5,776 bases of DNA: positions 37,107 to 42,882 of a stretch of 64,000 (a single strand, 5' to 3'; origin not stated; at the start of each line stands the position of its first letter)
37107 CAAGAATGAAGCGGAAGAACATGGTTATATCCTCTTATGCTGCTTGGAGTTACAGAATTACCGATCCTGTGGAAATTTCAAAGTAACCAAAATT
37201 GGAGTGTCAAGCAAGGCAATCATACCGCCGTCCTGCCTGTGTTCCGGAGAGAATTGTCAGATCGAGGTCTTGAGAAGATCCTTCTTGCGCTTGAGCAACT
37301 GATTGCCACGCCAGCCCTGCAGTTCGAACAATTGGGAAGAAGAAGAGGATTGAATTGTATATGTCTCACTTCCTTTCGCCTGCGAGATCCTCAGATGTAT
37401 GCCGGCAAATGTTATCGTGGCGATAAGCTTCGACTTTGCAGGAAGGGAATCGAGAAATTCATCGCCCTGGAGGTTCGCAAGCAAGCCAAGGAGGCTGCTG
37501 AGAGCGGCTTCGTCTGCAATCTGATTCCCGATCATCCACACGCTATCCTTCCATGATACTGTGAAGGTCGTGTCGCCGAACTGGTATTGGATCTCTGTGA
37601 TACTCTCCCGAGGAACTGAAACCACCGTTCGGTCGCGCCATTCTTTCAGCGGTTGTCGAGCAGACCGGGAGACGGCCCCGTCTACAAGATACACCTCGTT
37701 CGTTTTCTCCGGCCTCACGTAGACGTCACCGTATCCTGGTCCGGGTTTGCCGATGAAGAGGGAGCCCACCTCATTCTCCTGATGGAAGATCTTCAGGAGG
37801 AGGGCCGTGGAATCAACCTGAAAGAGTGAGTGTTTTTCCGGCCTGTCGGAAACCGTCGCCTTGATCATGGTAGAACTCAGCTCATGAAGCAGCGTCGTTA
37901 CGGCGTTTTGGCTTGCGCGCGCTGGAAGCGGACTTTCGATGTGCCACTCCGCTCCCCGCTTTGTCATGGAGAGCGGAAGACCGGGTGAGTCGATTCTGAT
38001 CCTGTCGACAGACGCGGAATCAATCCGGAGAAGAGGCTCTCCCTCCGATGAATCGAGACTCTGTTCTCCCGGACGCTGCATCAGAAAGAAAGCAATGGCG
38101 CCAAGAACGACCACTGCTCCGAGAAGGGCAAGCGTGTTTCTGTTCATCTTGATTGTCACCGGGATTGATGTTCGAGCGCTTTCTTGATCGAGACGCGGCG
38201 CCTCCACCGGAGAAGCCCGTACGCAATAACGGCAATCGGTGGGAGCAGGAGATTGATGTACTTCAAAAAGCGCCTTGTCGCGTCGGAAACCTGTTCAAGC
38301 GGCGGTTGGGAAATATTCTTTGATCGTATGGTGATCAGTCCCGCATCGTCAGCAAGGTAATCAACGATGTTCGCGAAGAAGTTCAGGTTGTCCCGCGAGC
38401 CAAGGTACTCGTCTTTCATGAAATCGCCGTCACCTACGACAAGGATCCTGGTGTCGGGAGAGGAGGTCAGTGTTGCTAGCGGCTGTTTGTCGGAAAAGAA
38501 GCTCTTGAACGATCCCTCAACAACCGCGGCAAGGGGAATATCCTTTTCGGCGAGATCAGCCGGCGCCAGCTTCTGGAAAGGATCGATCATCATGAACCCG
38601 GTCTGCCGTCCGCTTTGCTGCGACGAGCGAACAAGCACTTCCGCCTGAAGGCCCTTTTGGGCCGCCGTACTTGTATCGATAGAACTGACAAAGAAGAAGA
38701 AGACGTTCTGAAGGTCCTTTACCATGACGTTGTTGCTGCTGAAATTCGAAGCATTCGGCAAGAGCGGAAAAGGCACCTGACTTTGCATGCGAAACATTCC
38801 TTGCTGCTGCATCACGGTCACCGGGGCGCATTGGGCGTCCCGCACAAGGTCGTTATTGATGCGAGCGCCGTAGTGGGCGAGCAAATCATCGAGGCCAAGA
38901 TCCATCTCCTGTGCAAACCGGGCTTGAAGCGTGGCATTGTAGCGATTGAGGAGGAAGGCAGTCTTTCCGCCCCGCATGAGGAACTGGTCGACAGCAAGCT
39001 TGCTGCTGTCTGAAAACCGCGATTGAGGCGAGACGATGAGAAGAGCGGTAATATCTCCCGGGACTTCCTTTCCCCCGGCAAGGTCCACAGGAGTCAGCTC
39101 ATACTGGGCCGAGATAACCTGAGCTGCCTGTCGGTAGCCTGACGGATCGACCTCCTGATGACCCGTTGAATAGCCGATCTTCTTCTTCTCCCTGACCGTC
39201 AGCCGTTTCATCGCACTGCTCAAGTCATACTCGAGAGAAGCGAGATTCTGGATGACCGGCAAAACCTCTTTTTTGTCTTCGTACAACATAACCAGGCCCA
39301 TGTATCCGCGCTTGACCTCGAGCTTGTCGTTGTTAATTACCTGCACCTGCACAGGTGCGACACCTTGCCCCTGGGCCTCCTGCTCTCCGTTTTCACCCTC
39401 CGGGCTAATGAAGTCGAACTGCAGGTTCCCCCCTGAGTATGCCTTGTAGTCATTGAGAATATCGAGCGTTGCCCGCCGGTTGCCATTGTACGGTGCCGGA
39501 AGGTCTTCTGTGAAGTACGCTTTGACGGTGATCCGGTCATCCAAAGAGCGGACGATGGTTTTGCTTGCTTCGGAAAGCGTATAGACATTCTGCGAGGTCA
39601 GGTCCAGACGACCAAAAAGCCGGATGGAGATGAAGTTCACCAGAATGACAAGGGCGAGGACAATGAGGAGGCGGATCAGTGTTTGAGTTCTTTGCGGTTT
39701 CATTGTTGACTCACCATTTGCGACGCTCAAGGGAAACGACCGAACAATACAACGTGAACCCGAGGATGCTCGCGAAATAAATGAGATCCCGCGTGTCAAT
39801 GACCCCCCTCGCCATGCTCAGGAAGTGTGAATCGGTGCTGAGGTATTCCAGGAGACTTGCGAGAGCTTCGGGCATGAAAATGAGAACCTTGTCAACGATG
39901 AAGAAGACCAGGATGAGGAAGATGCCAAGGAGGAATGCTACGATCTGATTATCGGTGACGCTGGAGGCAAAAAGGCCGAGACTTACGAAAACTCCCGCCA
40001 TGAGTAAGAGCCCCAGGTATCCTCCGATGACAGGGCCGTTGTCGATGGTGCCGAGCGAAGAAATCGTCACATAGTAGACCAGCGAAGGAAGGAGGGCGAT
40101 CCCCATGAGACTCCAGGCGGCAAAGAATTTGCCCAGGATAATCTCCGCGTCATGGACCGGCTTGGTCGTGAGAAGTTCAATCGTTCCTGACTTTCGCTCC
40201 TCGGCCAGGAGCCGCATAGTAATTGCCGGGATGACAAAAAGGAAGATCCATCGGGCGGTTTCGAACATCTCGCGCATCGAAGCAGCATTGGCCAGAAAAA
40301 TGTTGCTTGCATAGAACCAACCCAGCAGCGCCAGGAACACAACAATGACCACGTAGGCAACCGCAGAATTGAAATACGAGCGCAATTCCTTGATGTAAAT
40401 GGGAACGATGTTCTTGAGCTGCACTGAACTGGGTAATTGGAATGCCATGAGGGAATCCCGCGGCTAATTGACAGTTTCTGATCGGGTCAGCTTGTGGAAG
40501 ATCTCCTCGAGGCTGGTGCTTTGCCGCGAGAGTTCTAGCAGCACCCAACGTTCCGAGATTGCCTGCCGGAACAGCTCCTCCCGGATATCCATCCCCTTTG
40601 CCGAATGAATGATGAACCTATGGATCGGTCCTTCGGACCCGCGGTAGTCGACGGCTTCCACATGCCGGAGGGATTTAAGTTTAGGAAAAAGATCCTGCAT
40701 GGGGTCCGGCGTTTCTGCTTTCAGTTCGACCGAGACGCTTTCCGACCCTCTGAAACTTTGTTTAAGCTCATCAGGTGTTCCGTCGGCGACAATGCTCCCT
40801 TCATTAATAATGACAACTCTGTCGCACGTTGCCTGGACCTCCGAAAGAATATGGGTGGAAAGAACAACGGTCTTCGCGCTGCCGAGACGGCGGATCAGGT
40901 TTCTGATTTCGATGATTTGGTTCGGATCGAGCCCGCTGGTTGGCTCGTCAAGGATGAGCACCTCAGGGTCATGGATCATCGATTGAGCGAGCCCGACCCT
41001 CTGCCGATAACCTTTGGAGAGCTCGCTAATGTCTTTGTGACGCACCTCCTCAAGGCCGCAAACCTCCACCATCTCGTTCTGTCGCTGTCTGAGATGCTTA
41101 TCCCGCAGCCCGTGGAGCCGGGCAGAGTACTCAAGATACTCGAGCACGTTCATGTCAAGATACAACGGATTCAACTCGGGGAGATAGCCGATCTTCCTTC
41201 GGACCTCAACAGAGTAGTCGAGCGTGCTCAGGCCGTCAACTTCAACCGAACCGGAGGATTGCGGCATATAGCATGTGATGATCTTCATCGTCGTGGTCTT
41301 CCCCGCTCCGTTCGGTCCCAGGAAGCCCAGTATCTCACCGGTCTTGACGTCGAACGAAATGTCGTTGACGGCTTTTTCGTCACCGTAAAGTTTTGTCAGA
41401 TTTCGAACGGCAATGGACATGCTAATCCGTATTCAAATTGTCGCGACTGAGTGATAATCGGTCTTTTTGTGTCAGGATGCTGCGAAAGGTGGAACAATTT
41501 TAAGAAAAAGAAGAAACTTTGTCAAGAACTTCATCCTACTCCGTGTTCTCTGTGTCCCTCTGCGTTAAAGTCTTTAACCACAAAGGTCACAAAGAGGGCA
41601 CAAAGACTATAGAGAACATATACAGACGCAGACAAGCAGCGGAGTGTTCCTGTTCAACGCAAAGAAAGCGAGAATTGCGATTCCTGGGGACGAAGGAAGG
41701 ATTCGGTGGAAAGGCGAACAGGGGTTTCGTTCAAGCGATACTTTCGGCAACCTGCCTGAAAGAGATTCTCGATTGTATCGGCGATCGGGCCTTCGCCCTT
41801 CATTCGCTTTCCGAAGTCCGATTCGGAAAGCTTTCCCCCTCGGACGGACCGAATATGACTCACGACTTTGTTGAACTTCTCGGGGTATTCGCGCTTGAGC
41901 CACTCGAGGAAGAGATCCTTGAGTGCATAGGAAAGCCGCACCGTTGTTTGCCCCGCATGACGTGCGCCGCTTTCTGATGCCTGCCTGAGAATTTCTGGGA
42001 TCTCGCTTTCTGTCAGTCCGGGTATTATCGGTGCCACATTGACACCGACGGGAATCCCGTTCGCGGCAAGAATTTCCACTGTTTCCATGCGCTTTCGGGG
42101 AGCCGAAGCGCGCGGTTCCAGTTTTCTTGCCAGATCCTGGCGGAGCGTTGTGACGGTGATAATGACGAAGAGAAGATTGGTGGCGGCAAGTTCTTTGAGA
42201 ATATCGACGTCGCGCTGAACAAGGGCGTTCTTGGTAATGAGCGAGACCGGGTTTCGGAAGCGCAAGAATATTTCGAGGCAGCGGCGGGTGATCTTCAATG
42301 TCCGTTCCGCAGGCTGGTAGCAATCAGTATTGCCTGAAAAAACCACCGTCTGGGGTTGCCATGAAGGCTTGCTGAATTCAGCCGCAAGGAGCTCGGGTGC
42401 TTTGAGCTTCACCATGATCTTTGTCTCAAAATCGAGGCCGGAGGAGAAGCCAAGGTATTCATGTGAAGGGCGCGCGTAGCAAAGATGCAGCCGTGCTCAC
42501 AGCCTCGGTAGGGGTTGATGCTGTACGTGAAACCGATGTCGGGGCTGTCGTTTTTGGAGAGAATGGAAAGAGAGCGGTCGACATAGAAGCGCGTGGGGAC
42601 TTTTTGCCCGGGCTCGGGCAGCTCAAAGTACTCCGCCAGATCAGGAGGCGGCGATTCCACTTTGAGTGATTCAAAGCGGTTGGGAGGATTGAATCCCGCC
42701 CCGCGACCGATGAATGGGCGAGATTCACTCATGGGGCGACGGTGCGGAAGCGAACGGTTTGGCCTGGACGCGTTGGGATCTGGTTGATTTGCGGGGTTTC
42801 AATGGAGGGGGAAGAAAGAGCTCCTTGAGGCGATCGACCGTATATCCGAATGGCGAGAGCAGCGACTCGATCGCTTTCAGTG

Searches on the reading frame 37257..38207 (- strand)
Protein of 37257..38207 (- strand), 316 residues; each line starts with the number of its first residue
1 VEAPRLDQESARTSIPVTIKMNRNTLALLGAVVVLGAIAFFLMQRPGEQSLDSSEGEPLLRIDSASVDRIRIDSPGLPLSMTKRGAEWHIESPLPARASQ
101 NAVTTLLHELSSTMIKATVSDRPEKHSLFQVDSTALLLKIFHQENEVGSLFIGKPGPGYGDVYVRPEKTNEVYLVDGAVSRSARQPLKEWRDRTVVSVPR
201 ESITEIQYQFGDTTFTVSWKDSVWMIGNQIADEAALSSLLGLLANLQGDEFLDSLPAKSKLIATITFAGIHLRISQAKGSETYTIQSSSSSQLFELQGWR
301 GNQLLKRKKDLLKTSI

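Call 31: search_protein_families(library=pfam, proteins=[window:37257-38207:-], max_evalue=0.001)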
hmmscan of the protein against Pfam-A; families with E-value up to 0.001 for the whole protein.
window:37257-38207:- (316 aa): 1 family
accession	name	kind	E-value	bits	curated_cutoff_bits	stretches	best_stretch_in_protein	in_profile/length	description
PF14238.11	DUF4340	-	3.6e-23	83.1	25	1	88-254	1-170/183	Domain of unknown function (DUF4340)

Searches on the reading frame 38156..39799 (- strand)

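Call 31: search_protein_families(library=pfam, proteins=[window:38156-39799:-], max_evalue=0.001)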
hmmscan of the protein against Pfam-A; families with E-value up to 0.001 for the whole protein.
window:38156-39799:- (547 aa): 4 families
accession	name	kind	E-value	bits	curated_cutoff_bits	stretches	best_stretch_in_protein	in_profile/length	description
PF09822.16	ABC_transp_aux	-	3.5e-62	210.7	34.7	1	205-482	1-285/288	ABC-type uncharacterized transport system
PF23357.1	DUF7088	-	7.2e-26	90.9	27.8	1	70-171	2-104/105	Domain of unknown function (DUF7088)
PF14258.12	DUF4350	-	0.00044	21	30.4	0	216-288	3-75/181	Domain of unknown function (DUF4350)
PF23355.1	IFT52_GIFT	-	0.00077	19.1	27.2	0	436-485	185-236/246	IFT52 GIFT domain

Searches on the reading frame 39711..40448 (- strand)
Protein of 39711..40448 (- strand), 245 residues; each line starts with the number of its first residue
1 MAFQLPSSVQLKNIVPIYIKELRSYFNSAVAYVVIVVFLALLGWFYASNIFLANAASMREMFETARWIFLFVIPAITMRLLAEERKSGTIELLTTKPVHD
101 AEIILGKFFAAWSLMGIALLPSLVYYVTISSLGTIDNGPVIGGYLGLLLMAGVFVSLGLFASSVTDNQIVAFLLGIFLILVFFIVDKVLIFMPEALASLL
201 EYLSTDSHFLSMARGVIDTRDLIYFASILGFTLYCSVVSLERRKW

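Call 4: search_protein_families(library=pfam, proteins=[window:39711-40448:-], max_evalue=0.01)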
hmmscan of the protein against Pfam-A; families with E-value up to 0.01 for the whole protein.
window:39711-40448:- (245 aa): 5 families
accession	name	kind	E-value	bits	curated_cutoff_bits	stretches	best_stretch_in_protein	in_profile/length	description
PF12679.13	ABC2_membrane_2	-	5.5e-11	42.7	27.2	1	61-209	68-235/283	ABC-2 family transporter protein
PF12698.13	ABC2_membrane_3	-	1.6e-10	41.1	31.6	1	67-197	170-300/347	ABC-2 family transporter protein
PF12730.13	ABC2_membrane_4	-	2e-06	28.3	27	1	29-182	18-175/179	ABC-2 family transporter protein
PF13346.12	ABC2_membrane_5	-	0.0019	18.2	25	0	60-239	33-196/205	ABC-2 family transporter protein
PF15938.10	DUF4750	-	0.0059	16.7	27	1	30-63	13-46/54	Domain of unknown function (DUF4750)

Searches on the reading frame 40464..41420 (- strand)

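Call 4: search_protein_families(library=pfam, proteins=[window:40464-41420:-], max_evalue=0.01)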
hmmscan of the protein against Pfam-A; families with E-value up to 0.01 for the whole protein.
window:40464-41420:- (318 aa): 4 families
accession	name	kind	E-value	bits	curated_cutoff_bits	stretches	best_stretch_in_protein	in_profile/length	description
PF00005.33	ABC_tran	-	1.8e-28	100.3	25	1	18-162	1-137/137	ABC transporter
PF13304.12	AAA_21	-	5.4e-11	43.5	27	1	132-192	236-300/304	AAA domain, putative AbiEii toxin, Type IV TA system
PF13732.12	DrrA1-3_C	-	7.7e-05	23.8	27.4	1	214-311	1-80/81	ATP-binding protein DrrA1-3-like, C-terminal domain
PF13166.12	AAA_13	-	0.00061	19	36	0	145-191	520-570/713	AAA domain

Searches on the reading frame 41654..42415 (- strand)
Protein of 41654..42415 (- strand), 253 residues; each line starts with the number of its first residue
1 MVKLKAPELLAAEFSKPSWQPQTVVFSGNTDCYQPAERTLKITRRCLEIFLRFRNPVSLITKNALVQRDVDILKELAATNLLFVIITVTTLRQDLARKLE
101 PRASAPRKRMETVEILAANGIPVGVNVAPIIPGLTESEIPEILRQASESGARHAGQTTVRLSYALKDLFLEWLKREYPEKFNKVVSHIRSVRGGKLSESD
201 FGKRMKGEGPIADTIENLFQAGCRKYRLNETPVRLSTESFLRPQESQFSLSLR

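Call 4: search_protein_families(library=pfam, proteins=[window:41654-42415:-], max_evalue=0.01)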
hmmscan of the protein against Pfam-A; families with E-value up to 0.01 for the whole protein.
window:41654-42415:- (253 aa): 1 family
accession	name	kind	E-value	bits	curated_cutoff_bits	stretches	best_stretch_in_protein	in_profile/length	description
PF04055.27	Radical_SAM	-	4.9e-11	43.5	29.5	1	17-145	42-165/166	Radical SAM superfamily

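Call 7: search_protein_families(library=ncbifam, proteins=[window:41654-42415:-], max_evalue=0.01)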
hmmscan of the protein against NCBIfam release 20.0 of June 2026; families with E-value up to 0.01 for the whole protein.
window:41654-42415:- (253 aa): 4 families
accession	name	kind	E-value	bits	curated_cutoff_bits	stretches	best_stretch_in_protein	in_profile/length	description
NF033668.1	rSAM_PA0069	hypoth_equivalog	1.7e-95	320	360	1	1-250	96-345/348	PA0069 family radical SAM protein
NF038135.1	rSAM_Rv2578c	equivalog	1.1e-38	133.1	430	1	1-181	100-282/317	Rv2578c family radical SAM protein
NF038136.1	rSAM_Rv_intein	exception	1.6e-37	129.6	700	1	1-181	357-539/574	intein-containing Rv2578c family radical SAM protein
TIGR04470.1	rSAM_mob_pairB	equivalog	1.5e-12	47.5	410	1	19-179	68-221/285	radical SAM mobile pair protein B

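Call 8: search_protein_families(library=padloc, proteins=[window:41654-42415:-], max_evalue=0.01)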
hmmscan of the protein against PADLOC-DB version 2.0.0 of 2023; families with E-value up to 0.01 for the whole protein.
window:41654-42415:- (253 aa): 0 families

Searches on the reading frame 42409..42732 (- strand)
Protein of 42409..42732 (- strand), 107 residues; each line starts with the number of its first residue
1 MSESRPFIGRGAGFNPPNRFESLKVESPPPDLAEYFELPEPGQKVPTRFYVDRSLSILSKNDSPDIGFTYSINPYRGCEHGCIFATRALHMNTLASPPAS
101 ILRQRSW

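Call 4: search_protein_families(library=pfam, proteins=[window:42409-42732:-], max_evalue=0.01)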
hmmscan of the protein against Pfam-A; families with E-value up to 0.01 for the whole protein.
window:42409-42732:- (107 aa): 0 families

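Call 7: search_protein_families(library=ncbifam, proteins=[window:42409-42732:-], max_evalue=0.01)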
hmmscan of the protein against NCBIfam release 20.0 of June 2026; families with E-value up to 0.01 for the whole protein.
window:42409-42732:- (107 aa): 4 families
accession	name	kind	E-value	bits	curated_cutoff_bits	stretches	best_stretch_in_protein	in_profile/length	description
NF033668.1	rSAM_PA0069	hypoth_equivalog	1.7e-20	73.3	360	1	9-87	2-77/348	PA0069 family radical SAM protein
NF038135.1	rSAM_Rv2578c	equivalog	4.6e-06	25.9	430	1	49-90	40-84/317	Rv2578c family radical SAM protein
NF038136.1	rSAM_Rv_intein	exception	5e-05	22.3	700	1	49-85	39-76/574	intein-containing Rv2578c family radical SAM protein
TIGR04470.1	rSAM_mob_pairB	equivalog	0.0067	15.8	410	1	56-86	8-36/285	radical SAM mobile pair protein B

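Call 8: search_protein_families(library=padloc, proteins=[window:42409-42732:-], max_evalue=0.01)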
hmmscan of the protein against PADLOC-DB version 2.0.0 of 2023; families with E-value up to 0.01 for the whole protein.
window:42409-42732:- (107 aa): 0 families
